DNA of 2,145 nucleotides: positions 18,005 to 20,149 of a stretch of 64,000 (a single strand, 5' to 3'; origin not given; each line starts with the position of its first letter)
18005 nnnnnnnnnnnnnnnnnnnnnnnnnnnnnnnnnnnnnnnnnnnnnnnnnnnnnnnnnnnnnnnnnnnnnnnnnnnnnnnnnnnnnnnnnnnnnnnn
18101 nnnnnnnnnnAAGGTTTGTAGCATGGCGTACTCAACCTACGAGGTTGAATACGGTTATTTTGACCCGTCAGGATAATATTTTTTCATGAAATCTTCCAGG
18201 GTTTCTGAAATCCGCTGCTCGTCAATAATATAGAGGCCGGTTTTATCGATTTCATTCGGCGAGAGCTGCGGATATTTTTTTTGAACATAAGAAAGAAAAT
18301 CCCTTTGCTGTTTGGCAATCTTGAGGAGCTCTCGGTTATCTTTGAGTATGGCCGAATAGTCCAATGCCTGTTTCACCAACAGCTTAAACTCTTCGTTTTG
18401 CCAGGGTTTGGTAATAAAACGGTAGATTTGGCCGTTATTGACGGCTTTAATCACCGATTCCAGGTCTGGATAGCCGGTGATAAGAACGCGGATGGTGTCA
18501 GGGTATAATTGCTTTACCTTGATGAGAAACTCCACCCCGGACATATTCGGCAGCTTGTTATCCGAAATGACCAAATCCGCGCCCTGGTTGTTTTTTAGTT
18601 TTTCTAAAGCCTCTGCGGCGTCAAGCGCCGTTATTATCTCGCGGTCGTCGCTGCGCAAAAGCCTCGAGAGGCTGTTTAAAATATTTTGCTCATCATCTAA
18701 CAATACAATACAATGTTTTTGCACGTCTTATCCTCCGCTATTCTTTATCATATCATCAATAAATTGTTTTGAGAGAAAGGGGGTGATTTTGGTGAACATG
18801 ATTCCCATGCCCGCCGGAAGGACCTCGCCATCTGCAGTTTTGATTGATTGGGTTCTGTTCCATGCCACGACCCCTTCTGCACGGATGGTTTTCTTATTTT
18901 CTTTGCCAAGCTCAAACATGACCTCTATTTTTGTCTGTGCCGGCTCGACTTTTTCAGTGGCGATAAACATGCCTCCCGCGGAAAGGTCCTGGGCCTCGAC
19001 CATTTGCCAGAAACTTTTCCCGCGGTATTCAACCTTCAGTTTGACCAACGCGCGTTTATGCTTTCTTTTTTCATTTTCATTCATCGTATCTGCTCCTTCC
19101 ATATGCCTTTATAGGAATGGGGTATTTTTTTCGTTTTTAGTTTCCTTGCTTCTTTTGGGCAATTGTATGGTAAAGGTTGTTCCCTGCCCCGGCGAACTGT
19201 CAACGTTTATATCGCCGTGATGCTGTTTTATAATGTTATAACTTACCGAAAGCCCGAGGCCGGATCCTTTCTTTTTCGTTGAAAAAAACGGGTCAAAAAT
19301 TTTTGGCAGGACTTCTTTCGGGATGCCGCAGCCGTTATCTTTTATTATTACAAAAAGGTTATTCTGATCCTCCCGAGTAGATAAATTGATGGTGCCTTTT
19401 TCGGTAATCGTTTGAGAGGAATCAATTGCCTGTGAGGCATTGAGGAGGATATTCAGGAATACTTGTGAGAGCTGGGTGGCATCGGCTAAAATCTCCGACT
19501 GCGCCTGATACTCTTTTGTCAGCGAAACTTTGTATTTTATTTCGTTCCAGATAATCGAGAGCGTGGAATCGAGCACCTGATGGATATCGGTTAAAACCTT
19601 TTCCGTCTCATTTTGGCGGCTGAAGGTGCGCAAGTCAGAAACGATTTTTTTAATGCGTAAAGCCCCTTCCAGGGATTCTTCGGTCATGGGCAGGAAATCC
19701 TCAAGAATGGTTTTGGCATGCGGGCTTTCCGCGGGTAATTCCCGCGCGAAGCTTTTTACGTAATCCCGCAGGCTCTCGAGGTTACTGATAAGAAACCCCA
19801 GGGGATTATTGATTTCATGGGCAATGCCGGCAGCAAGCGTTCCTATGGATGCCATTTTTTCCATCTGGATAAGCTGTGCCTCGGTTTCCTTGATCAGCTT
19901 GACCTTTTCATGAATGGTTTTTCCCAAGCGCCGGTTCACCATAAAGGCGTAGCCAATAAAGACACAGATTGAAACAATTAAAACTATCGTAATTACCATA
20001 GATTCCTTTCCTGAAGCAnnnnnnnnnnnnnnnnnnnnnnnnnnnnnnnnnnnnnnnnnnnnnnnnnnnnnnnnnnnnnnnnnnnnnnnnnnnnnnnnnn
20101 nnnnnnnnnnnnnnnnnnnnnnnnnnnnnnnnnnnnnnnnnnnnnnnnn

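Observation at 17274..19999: Embedded c-di-GMP-responsive control set inside the MSHA-like operon: MshEN-PilZ fusion, response regulator, PilZ, histidine kinase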

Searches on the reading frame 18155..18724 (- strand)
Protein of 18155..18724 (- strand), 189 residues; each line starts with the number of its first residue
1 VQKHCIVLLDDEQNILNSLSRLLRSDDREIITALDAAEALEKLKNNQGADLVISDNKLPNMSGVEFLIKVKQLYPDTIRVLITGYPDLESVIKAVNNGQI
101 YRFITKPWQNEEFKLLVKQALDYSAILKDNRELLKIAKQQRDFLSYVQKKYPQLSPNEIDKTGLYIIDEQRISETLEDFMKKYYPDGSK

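Call 3: search_protein_families(library=pfam, proteins=[window:18155-18724:-], max_evalue=0.01)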
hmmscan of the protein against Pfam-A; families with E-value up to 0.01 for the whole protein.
window:18155-18724:- (189 aa): 1 family
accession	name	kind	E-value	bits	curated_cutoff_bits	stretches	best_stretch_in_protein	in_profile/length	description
PF00072.30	Response_reg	-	8.6e-19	68.2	30.2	1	6-115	1-108/111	Response regulator receiver domain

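Call 4: search_protein_families(library=ncbifam, proteins=[window:18155-18724:-], max_evalue=0.01)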
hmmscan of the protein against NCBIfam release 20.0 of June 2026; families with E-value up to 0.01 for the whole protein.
window:18155-18724:- (189 aa): 77 families (the best 25 are shown)
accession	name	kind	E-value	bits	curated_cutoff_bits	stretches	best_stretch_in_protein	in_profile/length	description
NF053512.1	nitric_RR_NosR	exception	2.3e-52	178.4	400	1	6-146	1-140/422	response regulator c-di-GMP phosphodiesterase, NosR family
NF008469.0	PRK11361.1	equivalog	1.1e-18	67.2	714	1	4-135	5-134/461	acetoacetate metabolism transcriptional regulator AtoC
NF006900.1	PRK09390.1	equivalog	5.8e-16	58.6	255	1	3-127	4-126/203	response regulator FixJ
NF051870.1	NAssimRespRegNtrX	equivalog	6.6e-16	58.2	600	1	6-143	4-141/452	nitrogen assimilation response regulator NtrX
TIGR01818.1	ntrC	equivalog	1.3e-15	57.2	558.6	1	6-125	1-118/463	nitrogen regulation protein NR(I)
NF047793.1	ResRegPgtA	equivalog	5.8e-15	55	650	1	2-124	4-124/414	two-component system response regulator PgtA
NF046020.1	HisKinCckABruc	equivalog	2.1e-13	49.1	1000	1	5-122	751-868/868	cell cycle histidine kinase CckA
NF052313.1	T9SS_RR_PorX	equivalog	5.3e-13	48.6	300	1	6-132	3-127/513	T9SS response regulator signal transducer PorX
NF008176.1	PRK10923.1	equivalog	9.9e-13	47.5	620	1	1-129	1-127/469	nitrogen regulation protein NR(I)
NF050064.1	BlResRespRegCbrR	equivalog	1.3e-12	47.4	600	1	3-149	123-264/415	bile resistance response regulator CbrR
NF011695.0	PRK15115.1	equivalog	2.1e-12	46.5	763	1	5-131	8-132/445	two-component system response regulator GlrR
TIGR02915.1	PEP_resp_reg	equivalog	2.7e-12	46.3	502.6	1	7-138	2-134/445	PEP-CTERM-box response regulator transcription factor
NF049963.1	RespRegFlgRCampy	domain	3e-11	42.9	750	1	6-141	3-129/429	fla regulon two-component system response regulator FlgR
NF041946.1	LuxO_transreg_Vib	equivalog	2.5e-10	39.8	800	1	29-143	22-135/463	quorum-sensing sigma-54 dependent transcriptional regulator LuxO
NF045717.1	DVU0259_DivK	exception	9.7e-10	38.6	160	1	4-121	3-116/117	DVU0259 family response regulator domain-containing protein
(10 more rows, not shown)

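Call 31: search_solved_structures(query=window:18155-18724:-, max_evalue=0.001, show_alignments=2)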
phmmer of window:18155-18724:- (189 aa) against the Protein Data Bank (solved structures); distinct sequences matched with E-value up to 0.001: 98 (the best 60 are shown).
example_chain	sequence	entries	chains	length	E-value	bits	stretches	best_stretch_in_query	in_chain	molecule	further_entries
2rjn_A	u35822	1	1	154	1.5e-27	99.9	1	3-134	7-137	Response regulator receiver:Metal-dependent phosphohydrolase, HD subdomain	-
3hv2_A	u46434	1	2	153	4e-25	91.9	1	6-126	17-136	Response regulator/HD domain protein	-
2jk1_A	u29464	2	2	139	2.3e-22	82.9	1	5-133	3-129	HYDROGENASE TRANSCRIPTIONAL REGULATORY PROTEIN HUPR1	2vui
2vuh_B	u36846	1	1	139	8.4e-22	81.1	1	5-133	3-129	HYDROGENASE TRANSCRIPTIONAL REGULATORY PROTEIN HUPR1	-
3kcn_A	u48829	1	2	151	8.3e-20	74.6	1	6-135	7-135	Adenylate cyclase homolog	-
3jte_A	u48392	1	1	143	6.3e-18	68.5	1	6-133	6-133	Response regulator receiver protein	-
1zit_A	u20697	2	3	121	9.7e-15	58.1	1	6-122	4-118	transcriptional regulator (NtrC family)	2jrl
3dzd_A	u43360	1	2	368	3.9e-14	56.2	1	6-131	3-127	Transcriptional regulator (NtrC family)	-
3crn_A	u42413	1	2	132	1.2e-13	54.6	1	5-122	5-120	Response regulator receiver domain protein, CheY-like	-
1qkk_A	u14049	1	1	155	1e-12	51.5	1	6-141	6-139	C4-DICARBOXYLATE TRANSPORT TRANSCRIPTIONAL REGULATORY PROTEIN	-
9xzo_A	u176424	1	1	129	1.8e-12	50.7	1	6-121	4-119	De novo protein M1X0B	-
1l5y_A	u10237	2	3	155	2.6e-12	50.2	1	6-141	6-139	C4-DICARBOXYLATE TRANSPORT TRANSCRIPTIONAL REGULATORY PROTEIN DCTD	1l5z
1zy2_A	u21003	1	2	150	2.9e-12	50.1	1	9-144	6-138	transcriptional regulator NtrC1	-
4l4u_A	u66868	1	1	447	1.7e-11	47.6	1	8-141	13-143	Transcriptional regulator (NtrC family)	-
1ny5_A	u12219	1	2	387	2.3e-11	47.1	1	10-141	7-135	transcriptional regulator (NtrC family)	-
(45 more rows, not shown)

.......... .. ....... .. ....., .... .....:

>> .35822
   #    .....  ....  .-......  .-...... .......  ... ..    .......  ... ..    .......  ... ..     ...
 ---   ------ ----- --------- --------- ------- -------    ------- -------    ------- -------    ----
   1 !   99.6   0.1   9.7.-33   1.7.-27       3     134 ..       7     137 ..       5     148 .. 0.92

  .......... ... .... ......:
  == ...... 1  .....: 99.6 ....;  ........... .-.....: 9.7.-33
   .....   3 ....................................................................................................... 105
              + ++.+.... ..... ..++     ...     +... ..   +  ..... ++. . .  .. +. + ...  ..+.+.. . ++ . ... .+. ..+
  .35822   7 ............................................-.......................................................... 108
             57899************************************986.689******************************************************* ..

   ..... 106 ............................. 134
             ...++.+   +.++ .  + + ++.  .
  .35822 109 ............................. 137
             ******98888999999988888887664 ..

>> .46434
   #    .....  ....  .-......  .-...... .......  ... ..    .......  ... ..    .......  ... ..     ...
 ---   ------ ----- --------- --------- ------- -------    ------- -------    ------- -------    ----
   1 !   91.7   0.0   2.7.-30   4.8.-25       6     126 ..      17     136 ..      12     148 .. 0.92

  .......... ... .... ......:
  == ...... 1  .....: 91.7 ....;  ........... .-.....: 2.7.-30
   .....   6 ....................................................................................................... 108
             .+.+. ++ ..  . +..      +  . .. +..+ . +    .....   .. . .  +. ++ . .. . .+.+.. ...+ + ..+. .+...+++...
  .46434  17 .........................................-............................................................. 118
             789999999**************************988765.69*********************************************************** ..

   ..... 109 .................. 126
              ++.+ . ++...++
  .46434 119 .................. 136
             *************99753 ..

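Call 56: find_homologous_proteins(query=window:18155-18724:-, max_evalue=1e-10)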
Query window:18155-18724:- (189 aa): 134 proteins with E <= 1e-10 among 370 candidates; the best 120 are listed.
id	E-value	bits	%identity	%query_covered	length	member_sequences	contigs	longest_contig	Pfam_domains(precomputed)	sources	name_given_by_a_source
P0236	6.4e-116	402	99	100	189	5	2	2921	PF00072.31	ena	-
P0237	5.8e-98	344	84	100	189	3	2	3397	PF00072.31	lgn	-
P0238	8.9e-96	337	81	100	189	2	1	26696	PF00072.31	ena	-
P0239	1.8e-92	326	80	98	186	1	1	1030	PF00072.31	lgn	-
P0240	8.0e-90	317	77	100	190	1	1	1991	PF00072.31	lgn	-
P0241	2.1e-88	313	76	98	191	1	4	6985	PF00072.31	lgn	-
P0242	1.9e-87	310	74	98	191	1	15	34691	PF00072.31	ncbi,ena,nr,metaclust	ncbi:MAG: hypothetical protein A3G37_00585 [Omnitrophica WOR_2 bacterium RIFCSPLOWO2_12_FULL_46_30]|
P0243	3.7e-87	309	74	97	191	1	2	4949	PF00072.31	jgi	-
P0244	5.6e-87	308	73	98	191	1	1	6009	PF00072.31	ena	-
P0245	5.9e-87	308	74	97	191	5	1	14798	PF00072.31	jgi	jgi:DNA-binding NtrC family response regulator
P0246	7.2e-87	308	75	98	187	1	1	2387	PF00072.31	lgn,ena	-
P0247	8.1e-87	308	74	100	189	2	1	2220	PF00072.31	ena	-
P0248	1.8e-85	303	75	98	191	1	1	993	PF00072.31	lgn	-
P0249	1.9e-85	303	74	98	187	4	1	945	PF00072.31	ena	-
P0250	1.7e-84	300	73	98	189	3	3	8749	PF00072.31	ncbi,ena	-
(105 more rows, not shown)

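Call 68: predict_structure(alignment_id=A2)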
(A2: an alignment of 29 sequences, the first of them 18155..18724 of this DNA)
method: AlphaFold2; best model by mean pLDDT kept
length: 189 residues; sequences in the alignment: 29
mean_pLDDT: 84.4   pTM: 0.76
mean pLDDT of the five models: 84.4, 83.9, 83.7, 82.8, 79.9
residues with pLDDT >= 90: 105; 70-90: 54; 50-70: 20; < 50: 10
segments of 3 or more residues with pLDDT < 50: 162-169
pLDDT, mean of each block of 10 residues (from residue 1): 91 96 96 97 96 94 95 95 79 89 91 95 90 79 76 66 47 65 65
secondary structure, 60 per line:
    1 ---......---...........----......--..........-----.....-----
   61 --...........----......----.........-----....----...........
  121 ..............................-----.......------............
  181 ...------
elements in order: E4-9 H13-23 E28-33 H36-45 E51-55 H63-73 E78-83 H88-96 E102-105 H110-150 H156-162 H169-183

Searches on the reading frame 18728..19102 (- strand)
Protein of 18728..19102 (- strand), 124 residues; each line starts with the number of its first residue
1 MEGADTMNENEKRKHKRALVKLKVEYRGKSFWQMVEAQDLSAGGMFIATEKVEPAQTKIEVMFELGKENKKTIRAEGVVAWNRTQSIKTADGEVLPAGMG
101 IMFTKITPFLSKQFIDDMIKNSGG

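Call 3: search_protein_families(library=pfam, proteins=[window:18728-19102:-], max_evalue=0.01)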
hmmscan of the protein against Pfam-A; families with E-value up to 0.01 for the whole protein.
window:18728-19102:- (124 aa): 1 family
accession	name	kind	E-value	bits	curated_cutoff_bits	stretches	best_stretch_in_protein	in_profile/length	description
PF07238.19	PilZ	-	8.6e-09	36.1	22.5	1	11-107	1-89/102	PilZ domain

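Call 4: search_protein_families(library=ncbifam, proteins=[window:18728-19102:-], max_evalue=0.01)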
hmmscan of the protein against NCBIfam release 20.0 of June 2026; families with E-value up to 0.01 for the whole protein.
window:18728-19102:- (124 aa): 1 family
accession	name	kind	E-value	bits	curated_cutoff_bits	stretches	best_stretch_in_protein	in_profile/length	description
TIGR02266.1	gmx_TIGR02266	paralog_domain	3.1e-13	49.7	68.7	1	19-119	3-95/96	TIGR02266 family protein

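Call 72: search_solved_structures(query=window:18728-19102:-, max_evalue=1, show_alignments=2)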
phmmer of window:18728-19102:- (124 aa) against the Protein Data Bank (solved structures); distinct sequences matched with E-value up to 1: 0.

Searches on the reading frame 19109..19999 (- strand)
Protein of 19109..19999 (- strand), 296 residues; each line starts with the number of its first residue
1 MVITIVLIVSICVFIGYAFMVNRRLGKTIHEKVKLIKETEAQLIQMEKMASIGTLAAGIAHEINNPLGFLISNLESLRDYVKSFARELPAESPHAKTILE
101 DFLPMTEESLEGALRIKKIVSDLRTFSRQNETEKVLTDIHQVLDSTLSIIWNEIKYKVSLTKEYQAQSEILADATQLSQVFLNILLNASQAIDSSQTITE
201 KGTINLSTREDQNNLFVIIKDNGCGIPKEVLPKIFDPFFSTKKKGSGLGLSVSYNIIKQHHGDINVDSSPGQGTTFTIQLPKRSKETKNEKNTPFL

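Call 3: search_protein_families(library=pfam, proteins=[window:19109-19999:-], max_evalue=0.01)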
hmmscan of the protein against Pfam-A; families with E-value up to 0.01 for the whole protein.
window:19109-19999:- (296 aa): 3 families
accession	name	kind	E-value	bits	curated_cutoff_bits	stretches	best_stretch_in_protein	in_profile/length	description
PF02518.31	HATPase_c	-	4.9e-28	98.2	26.4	1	173-283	2-110/111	Histidine kinase-, DNA gyrase B-, and HSP90-like ATPase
PF00512.31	HisKA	-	2.8e-09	37.3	26.9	1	53-130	3-64/66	His Kinase A (phospho-acceptor) domain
PF14501.12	HATPase_c_5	-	8.5e-08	32.5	22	1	176-269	5-91/102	GHKL domain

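Call 4: search_protein_families(library=ncbifam, proteins=[window:19109-19999:-], max_evalue=0.01)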
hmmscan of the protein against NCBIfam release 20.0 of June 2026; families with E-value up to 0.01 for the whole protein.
window:19109-19999:- (296 aa): 83 families (the best 25 are shown)
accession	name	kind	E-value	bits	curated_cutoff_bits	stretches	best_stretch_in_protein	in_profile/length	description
NF038348.1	T2SS_HK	subfamily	6.3e-73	246.1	450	1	25-283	297-574/574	histidine kinase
NF052574.1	HisKinEspCMyxo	equivalog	3.8e-62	210.5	1200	1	29-290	394-645/785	serine histidine kinase EspC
NF008468.0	PRK11360.1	equivalog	3.6e-59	200.7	646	1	37-288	381-614/616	two-component system sensor histidine kinase AtoS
NF052573.1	HisKinEspAMyxo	equivalog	3.6e-52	177.4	1400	1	29-288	361-617/755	serine histidine kinase EspA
NF007688.0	PRK10364.1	equivalog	2.4e-46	158.4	479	1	36-288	224-457/460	two-component system sensor histidine kinase ZraS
NF010411.0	PRK13837.1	equivalog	1.8e-44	152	647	1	39-291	437-684/828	two-component system VirA-like sensor kinase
NF047497.1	HK_LIC_12097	equivalog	2.5e-39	135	500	1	32-282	130-366/367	LIC_12097 family sensor histidine kinase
NF046020.1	HisKinCckABruc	equivalog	1.7e-37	128.8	1000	1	37-291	465-716/868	cell cycle histidine kinase CckA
NF046026.1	HisKinCckACaul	equivalog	6.5e-35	120.4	1000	1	36-291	286-541/678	cell cycle histidine kinase CckA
NF010076.0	PRK13557.1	subfamily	5.3e-33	114.2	631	1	37-292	148-404/540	histidine kinase famiy protein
NF041777.1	sens_FixL_Rhizob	equivalog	6.7e-33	114.1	850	1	36-284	246-483/485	sensor protein FixL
NF008293.1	PRK11073.1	equivalog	8.2e-33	114.1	240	1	44-283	122-348/349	nitrogen regulation protein NR(II)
NF053867.1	SprKinKinDBac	equivalog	3.8e-32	111.4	775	1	6-283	251-498/500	sporulation kinase KinD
NF040750.1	tetrathio_HK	equivalog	8.9e-32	110.3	750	1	3-269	290-541/555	tetrathionate respiration histidine kinase TtrS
NF046044.1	PnpS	equivalog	8.2e-31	107.4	400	1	81-281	188-390/390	two-component system histidine kinase PnpS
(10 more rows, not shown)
